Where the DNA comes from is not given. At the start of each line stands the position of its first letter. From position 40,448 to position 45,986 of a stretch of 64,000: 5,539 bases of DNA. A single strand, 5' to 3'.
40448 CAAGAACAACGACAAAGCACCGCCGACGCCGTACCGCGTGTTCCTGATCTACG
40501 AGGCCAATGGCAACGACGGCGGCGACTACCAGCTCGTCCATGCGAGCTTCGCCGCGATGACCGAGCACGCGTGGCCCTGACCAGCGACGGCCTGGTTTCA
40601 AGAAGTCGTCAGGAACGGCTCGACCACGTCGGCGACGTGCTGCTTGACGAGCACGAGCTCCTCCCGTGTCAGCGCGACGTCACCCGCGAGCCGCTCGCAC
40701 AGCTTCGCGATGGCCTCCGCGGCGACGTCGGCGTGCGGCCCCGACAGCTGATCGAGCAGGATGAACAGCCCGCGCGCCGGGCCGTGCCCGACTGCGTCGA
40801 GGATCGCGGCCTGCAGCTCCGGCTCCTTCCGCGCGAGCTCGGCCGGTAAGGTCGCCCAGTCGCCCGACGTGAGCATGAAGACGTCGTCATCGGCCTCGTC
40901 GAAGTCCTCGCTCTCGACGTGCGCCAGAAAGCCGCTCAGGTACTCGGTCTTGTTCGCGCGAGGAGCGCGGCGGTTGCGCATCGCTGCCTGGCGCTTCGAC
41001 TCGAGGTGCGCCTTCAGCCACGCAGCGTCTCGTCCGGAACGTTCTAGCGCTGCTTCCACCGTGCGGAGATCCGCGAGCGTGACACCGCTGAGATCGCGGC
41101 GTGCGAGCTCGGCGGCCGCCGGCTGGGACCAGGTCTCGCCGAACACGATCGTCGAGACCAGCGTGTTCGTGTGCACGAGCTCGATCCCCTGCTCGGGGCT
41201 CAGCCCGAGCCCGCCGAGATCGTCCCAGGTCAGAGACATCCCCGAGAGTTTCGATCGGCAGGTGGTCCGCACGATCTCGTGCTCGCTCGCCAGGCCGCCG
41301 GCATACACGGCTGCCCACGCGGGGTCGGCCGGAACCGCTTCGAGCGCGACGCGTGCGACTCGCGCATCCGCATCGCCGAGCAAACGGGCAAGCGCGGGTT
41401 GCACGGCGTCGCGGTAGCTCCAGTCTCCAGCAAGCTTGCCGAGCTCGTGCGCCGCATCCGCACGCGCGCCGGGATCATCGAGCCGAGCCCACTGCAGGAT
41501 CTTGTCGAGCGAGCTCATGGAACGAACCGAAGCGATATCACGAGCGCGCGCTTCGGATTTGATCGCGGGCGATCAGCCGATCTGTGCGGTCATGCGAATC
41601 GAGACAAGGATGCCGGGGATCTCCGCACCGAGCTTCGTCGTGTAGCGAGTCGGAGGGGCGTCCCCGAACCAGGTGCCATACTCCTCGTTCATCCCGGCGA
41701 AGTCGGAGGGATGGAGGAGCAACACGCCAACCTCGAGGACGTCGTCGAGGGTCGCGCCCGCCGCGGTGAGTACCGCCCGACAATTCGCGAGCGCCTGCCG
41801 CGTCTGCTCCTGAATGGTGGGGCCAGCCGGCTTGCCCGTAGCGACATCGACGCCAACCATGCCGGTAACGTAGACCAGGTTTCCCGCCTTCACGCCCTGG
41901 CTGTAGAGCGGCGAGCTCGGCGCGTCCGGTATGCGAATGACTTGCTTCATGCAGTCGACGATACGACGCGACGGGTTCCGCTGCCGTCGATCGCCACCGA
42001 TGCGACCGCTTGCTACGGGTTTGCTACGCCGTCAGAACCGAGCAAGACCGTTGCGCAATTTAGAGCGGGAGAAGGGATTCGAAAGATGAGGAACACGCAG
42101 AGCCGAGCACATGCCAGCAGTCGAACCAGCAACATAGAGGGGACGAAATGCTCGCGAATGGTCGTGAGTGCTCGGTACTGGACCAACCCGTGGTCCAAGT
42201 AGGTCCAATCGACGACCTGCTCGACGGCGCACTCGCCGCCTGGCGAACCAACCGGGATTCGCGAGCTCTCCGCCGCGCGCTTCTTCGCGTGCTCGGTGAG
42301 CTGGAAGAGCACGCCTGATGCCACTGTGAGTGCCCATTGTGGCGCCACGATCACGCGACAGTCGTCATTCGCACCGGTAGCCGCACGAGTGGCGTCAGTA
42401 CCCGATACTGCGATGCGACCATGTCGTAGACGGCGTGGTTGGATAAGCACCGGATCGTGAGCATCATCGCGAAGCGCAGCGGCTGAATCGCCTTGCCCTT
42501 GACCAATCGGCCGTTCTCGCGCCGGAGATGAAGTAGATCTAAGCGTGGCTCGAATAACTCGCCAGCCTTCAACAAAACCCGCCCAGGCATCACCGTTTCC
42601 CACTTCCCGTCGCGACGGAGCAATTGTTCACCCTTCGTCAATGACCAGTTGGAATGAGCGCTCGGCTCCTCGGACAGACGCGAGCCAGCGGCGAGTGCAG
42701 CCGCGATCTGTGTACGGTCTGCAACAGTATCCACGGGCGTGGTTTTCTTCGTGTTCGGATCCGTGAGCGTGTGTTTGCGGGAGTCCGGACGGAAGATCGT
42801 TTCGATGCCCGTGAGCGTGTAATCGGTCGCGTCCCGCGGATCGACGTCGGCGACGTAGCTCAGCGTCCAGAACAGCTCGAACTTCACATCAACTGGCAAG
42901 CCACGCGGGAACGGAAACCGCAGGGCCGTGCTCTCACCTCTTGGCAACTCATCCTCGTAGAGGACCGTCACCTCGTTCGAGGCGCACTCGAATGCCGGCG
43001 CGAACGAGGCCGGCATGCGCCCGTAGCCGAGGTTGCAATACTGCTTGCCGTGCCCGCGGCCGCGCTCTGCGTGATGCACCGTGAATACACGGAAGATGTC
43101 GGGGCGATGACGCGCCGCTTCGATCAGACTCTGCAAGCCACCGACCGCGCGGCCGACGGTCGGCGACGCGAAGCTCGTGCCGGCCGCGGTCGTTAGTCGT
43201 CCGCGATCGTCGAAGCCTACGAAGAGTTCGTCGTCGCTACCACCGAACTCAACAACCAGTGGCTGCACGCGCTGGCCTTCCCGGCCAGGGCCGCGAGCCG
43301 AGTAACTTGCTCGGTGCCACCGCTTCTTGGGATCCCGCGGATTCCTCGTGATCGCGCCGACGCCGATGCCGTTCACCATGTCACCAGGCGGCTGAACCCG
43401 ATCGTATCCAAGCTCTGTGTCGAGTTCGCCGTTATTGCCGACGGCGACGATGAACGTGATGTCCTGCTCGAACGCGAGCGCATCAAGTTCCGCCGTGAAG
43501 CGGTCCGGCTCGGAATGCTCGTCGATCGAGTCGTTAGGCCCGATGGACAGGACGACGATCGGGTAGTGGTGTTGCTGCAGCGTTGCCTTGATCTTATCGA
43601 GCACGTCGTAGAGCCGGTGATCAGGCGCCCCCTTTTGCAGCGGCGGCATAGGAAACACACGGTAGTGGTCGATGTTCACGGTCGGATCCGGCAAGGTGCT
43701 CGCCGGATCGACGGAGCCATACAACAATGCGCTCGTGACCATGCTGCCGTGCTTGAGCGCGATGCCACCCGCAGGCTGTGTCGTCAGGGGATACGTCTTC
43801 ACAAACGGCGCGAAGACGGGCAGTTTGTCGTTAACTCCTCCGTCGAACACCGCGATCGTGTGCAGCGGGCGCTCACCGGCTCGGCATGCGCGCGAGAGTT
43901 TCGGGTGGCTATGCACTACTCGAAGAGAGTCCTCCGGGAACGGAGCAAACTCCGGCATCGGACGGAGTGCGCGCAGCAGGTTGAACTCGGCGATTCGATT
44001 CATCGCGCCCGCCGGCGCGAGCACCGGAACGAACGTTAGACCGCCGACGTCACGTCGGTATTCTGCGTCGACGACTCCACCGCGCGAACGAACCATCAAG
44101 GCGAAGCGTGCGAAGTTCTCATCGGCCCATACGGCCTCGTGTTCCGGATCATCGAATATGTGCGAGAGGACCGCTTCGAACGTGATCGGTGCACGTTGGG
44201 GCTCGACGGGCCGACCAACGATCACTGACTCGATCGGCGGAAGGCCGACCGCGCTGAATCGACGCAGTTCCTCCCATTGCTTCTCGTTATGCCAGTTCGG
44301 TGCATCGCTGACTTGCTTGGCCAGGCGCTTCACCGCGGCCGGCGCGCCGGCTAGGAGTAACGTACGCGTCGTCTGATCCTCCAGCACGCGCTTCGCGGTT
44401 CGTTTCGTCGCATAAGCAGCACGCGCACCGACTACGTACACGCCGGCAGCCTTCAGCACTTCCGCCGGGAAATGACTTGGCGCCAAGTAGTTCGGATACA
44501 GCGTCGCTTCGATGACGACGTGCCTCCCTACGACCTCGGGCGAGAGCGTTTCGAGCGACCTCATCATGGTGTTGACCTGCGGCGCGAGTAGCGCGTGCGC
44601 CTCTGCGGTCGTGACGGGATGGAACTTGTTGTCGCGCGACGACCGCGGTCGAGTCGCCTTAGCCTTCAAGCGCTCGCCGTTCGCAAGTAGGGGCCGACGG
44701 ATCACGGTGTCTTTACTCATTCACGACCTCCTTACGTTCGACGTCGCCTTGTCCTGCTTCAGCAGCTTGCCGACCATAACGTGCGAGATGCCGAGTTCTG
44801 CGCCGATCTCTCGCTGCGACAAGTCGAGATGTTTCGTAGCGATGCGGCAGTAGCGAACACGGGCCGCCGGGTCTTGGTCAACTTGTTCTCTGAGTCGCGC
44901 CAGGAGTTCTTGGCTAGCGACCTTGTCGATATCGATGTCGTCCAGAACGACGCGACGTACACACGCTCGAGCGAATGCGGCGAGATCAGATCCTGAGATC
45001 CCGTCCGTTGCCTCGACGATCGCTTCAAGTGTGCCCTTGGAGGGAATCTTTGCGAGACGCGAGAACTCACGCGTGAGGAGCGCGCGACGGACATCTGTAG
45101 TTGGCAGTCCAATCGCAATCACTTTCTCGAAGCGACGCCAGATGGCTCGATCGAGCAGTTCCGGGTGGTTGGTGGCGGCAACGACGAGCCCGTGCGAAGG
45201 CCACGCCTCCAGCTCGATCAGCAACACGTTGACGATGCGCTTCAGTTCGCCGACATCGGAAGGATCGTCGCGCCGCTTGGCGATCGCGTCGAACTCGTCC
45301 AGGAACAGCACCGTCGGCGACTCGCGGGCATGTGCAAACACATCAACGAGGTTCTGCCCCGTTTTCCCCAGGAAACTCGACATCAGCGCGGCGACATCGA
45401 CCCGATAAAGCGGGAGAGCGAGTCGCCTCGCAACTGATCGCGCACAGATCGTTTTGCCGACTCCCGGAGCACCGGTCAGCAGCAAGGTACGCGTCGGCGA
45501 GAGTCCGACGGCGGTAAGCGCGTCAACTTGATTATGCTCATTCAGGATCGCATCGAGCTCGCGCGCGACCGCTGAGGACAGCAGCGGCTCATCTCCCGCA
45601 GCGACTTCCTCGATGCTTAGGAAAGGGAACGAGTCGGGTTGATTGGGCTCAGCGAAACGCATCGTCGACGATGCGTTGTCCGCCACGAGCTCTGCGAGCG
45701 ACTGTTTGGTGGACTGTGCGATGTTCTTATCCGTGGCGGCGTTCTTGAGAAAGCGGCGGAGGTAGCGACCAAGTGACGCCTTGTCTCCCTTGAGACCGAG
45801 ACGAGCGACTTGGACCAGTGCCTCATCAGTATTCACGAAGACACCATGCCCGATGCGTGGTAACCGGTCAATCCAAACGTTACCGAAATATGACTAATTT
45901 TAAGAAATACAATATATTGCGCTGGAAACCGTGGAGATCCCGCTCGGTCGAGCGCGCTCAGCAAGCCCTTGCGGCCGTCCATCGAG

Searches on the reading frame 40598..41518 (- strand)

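Call 106: search_protein_families(library=pfam, proteins=[window:40598-41518:-], max_evalue=0.01)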
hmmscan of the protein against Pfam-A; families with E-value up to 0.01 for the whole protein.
window:40598-41518:- (306 aa): 1 family
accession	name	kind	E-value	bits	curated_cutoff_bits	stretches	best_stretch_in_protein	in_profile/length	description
PF13646.12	HEAT_2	-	0.0015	19.2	27.7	1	3-61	32-86/88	HEAT repeats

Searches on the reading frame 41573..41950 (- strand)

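Call 106: search_protein_families(library=pfam, proteins=[window:41573-41950:-], max_evalue=0.01)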
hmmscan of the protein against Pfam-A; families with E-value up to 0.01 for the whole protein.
window:41573-41950:- (125 aa): 1 family
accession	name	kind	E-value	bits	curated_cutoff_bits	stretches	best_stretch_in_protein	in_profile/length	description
PF01042.26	Ribonuc_L-PSP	-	1.5e-23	83.5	27.3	1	14-123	9-120/121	Endoribonuclease L-PSP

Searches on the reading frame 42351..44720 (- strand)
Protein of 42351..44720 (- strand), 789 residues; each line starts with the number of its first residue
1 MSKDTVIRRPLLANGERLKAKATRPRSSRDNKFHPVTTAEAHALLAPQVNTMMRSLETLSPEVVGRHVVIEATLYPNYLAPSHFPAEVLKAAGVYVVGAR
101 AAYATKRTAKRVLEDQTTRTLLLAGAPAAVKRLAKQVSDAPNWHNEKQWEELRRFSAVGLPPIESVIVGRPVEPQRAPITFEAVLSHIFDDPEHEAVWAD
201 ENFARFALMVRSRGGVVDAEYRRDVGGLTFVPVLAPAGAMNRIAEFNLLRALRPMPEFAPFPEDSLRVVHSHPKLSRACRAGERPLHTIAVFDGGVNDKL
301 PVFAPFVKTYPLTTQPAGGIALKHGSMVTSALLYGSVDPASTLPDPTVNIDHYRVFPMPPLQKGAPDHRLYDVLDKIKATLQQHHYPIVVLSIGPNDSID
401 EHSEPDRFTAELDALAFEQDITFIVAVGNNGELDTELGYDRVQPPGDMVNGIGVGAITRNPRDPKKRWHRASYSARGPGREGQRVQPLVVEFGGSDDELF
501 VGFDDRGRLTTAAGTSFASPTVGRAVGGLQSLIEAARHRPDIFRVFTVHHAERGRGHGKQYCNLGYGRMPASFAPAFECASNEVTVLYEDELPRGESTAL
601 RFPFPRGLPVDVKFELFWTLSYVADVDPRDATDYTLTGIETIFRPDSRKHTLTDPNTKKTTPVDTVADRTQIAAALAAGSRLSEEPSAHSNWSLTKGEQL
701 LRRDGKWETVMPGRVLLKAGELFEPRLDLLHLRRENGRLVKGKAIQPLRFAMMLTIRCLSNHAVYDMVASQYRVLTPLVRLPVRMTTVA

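Call 3: search_protein_families(library=pfam, proteins=[window:42351-44720:-], max_evalue=1)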
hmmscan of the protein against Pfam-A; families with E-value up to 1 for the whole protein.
window:42351-44720:- (789 aa): 3 families
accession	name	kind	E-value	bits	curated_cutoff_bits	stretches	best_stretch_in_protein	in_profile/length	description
PF00082.27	Peptidase_S8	-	1.9e-13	50.8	21.8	1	288-556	5-277/288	Subtilase family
PF13472.12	Lipase_GDSL_2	-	0.12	13.3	32.9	0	481-546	57-106/178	GDSL-like Lipase/Acylhydrolase family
PF04311.20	DUF459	-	0.19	11.5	27.2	1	370-401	44-75/197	Protein of unknown function (DUF459)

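Call 4: search_protein_families(library=padloc, proteins=[window:42351-44720:-], max_evalue=1)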
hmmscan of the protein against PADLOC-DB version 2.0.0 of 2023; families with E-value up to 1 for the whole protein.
window:42351-44720:- (789 aa): 7 families
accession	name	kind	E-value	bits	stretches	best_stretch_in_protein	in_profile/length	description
PDLC02197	IetS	-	3.3e-39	132.8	1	239-641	212-629/749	-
PDLC02201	IetS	-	7.5e-28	95.2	1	240-665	212-644/781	-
PDLC02200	IetS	-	8.8e-22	75.1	1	250-643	235-648/780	-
PDLC02199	IetS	-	5e-20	69.3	1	288-609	317-663/826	-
PDLC02202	IetS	-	1.3e-19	68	1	288-644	299-661/780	-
PDLC04233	IetS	-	7.5e-08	28.9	1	563-631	680-747/855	-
PDLC02198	IetS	-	0.002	14.1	1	288-429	255-398/795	-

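Call 5: search_protein_families(library=ncbifam, proteins=[window:42351-44720:-], max_evalue=1)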
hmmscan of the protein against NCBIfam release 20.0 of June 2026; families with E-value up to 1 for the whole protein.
window:42351-44720:- (789 aa): 1 family
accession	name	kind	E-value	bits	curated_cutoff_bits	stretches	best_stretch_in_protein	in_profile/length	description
NF042956.1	IteS_antiphage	equivalog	1.1e-26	93.3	900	1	239-643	211-629/747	S8 family anti-phage peptidase IteS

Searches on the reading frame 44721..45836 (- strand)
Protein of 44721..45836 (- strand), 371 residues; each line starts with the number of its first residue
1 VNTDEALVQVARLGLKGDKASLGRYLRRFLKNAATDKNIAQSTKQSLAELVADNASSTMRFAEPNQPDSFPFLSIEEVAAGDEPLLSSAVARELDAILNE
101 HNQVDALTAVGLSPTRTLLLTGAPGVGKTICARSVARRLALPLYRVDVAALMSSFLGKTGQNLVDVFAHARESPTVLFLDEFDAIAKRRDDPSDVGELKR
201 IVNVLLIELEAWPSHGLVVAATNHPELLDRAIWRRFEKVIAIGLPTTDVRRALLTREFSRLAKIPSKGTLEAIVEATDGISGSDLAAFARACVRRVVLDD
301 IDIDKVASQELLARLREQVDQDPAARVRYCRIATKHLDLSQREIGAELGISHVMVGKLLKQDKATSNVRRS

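Call 3: search_protein_families(library=pfam, proteins=[window:44721-45836:-], max_evalue=1)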
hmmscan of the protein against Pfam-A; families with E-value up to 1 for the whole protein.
window:44721-45836:- (371 aa): 29 families (the best 25 are shown)
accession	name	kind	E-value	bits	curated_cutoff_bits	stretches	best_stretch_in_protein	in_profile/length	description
PF00004.35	AAA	-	2.8e-30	105.9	21.2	1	118-243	1-130/131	ATPase family associated with various cellular activities (AAA)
PF13191.12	AAA_16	-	2.1e-06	28.8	32.6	1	109-140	18-49/167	AAA ATPase domain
PF13401.12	AAA_22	-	6.3e-06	27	27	1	116-152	6-45/130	AAA domain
PF20720.3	nSTAND3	-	0.0013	18.9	27.2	1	114-144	16-46/155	Novel STAND NTPase 3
PF17862.7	AAA_lid_3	-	0.0013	18.7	27.2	1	270-302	4-36/45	AAA+ lid domain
PF07728.20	AAA_5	-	0.0044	17.5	22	1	118-148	2-33/139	AAA domain (dynein-related subfamily)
PF24883.2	NPHP3_N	-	0.0077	16.9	24.8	1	113-140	20-47/164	Nephrocystin 3, N-terminal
PF00910.28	RNA_helicase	-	0.0085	17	21.5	1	119-204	2-77/105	RNA helicase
PF13604.12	AAA_30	-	0.011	15.9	27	1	101-151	4-54/191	AAA domain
PF13238.12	AAA_18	-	0.012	16.5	29.4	1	119-164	2-29/128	AAA domain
PF13245.12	AAA_19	-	0.012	16.2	25.1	1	112-182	8-74/134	AAA domain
PF05729.18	NACHT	-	0.015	15.6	26.7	1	116-140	1-25/167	NACHT domain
PF07726.17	AAA_3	-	0.016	15.5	27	1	118-150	2-34/131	ATPase family associated with various cellular activities (AAA)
PF05496.18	RuvB_N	-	0.022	15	27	1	117-187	35-98/159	Holliday junction DNA helicase RuvB P-loop domain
PF13173.12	AAA_14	-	0.029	14.8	27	1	116-185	3-74/129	AAA domain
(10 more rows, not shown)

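Call 4: search_protein_families(library=padloc, proteins=[window:44721-45836:-], max_evalue=1)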
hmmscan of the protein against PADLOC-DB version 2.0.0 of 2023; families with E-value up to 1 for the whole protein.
window:44721-45836:- (371 aa): 10 families
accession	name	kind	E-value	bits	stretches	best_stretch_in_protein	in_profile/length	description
PDLC02196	IetA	-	9e-78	260.3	1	3-363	3-372/374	-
PDLC02195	IetA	-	1.9e-72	242.8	1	21-363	40-392/395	-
PDLC04232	IetA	-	8.3e-67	223.9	1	1-320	1-321/330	-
PDLC04231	IetA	-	8.8e-43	145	1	5-245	5-247/262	-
PDLC00915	TRIP13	-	8.7e-20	69.3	1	118-321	66-294/302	TRIP13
PDLC00914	TRIP13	-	7.3e-13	46.6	1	100-279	56-250/302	TRIP13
PDLC04140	mad8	-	0.00029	18.4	1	110-140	22-52/314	mads_8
PDLC04790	PDC-S01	-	0.012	12.4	1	110-154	22-66/422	-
PDLC03838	DolB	-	0.029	11.6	1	117-184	168-240/375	-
PDLC05079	PDC-S73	-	0.047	10.5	1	112-136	188-212/752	-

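Call 5: search_protein_families(library=ncbifam, proteins=[window:44721-45836:-], max_evalue=1)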
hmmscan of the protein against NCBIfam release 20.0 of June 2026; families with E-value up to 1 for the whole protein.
window:44721-45836:- (371 aa): 43 families (the best 25 are shown)
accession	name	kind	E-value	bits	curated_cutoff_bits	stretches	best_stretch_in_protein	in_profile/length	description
NF042959.1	IteA_antiphage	equivalog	3.5e-68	230.4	510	1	13-323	33-329/367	anti-phage ATPase IteA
NF003069.1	PRK03992.1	subfamily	3.5e-32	112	500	1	103-294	153-350/379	proteasome-activating nucleotidase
TIGR01242.2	TIGR01242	subfamily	1.1e-30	106.9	500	1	106-289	139-328/362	proteasome-activating nucleotidase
TIGR01243.1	CDC48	subfamily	5.7e-30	104.3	802.65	1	106-304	203-407/733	CDC48 family AAA ATPase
TIGR01241.2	FtsH_fam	equivalog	2e-27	96.2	600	1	107-287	187-373/598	ATP-dependent zinc metalloprotease FtsH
NF041006.2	cell_div_CdvC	equivalog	9.7e-27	93.8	650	1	114-297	133-323/370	cell division protein CdvC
NF047747.1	PrtsmActNtasePan2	equivalog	1.2e-25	90.6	700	1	96-290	166-366/397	proteasome-activating nucleotidase Pan2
NF047748.1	PrtsmActNtasePan1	equivalog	3.5e-25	88.9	750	1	103-300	170-373/405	proteasome-activating nucleotidase Pan1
NF008004.0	PRK10733.1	equivalog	1.5e-20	72.8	1008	1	111-289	181-365/644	ATP-dependent zinc metalloprotease FtsH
TIGR03689.1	pup_AAA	equivalog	9.5e-13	47.7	504.75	1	94-267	195-385/512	proteasome ATPase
TIGR03922.1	T7SS_EccA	equivalog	3.5e-07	29.2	466.65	1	115-215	312-416/557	type VII secretion AAA-ATPase EccA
NF003745.1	PRK05342.1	equivalog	1.6e-05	24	359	1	93-193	90-194/418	ATP-dependent Clp protease ATP-binding subunit ClpX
NF003229.0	PRK04195.1-5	equivalog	6.3e-05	21.9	280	1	115-204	44-130/413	replication factor C large subunit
TIGR00382.1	clpX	equivalog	0.00015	20.9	370.75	1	94-193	98-202/414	ATP-dependent protease ATP-binding subunit ClpX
NF001679.0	PRK00440.1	equivalog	0.00036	19.7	303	1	92-186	15-116/322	replication factor C small subunit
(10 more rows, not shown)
